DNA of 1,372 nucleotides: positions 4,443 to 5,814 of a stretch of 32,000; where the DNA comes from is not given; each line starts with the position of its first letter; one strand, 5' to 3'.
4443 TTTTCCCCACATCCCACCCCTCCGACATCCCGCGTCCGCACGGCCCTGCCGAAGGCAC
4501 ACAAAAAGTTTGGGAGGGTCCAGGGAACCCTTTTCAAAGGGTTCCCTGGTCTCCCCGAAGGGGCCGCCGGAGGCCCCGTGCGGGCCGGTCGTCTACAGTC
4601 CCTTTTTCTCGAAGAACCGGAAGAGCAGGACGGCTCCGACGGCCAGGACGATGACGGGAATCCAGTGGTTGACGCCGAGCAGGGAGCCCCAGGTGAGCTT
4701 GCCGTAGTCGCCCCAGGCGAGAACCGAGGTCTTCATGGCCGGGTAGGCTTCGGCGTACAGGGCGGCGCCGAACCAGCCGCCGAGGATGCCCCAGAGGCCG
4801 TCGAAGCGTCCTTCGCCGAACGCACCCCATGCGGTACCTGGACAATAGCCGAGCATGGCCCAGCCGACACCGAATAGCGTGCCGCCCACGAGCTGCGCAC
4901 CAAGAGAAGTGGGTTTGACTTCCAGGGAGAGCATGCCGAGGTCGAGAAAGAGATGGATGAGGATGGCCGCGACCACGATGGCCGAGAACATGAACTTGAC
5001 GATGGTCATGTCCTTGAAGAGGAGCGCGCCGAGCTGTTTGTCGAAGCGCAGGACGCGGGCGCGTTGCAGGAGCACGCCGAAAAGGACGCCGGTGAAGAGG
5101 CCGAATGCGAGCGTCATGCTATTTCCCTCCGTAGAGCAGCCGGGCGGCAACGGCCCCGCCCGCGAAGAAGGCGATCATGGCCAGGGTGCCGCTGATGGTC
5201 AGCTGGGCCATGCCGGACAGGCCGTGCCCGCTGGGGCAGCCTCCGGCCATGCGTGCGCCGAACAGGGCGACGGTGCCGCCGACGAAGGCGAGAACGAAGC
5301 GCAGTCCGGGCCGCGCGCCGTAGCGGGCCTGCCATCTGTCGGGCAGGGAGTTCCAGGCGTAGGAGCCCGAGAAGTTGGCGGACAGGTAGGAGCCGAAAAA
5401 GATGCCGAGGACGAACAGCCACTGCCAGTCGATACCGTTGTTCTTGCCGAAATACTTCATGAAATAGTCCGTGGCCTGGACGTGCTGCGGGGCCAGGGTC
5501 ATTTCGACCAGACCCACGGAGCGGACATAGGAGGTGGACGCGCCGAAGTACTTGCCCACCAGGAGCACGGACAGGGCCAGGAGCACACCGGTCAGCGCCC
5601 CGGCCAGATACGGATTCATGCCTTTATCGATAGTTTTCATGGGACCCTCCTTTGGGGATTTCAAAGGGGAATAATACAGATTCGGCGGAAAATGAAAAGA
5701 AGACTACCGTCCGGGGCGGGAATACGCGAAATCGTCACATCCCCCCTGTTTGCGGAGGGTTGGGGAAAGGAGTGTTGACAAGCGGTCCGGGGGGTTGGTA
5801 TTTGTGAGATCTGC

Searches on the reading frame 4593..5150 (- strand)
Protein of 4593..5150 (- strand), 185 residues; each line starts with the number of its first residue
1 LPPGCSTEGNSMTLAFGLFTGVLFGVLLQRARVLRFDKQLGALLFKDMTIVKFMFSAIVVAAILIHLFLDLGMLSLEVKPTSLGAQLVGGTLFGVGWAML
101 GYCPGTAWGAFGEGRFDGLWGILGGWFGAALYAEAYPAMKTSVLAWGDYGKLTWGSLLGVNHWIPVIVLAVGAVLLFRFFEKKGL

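Call 83: search_protein_families(library=pfam, proteins=[window:4593-5150:-], max_evalue=0.001)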
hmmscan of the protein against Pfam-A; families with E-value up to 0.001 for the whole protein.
window:4593-5150:- (185 aa): 1 family
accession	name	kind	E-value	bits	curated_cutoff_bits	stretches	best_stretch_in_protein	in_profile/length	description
PF04143.19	Sulf_transp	-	8.5e-14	52.2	27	1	43-178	14-150/310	Sulphur transport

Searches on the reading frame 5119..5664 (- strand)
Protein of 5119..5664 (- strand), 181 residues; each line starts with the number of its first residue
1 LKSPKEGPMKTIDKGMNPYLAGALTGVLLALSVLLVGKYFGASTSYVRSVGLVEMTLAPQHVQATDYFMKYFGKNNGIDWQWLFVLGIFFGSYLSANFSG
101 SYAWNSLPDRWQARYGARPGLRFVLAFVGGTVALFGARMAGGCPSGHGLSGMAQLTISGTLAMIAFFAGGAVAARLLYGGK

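Call 83: search_protein_families(library=pfam, proteins=[window:5119-5664:-], max_evalue=0.001)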
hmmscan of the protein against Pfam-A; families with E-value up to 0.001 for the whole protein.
window:5119-5664:- (181 aa): 1 family
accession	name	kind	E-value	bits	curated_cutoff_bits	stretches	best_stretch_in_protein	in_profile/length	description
PF04143.19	Sulf_transp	-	6.9e-24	85.4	27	1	11-171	172-309/310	Sulphur transport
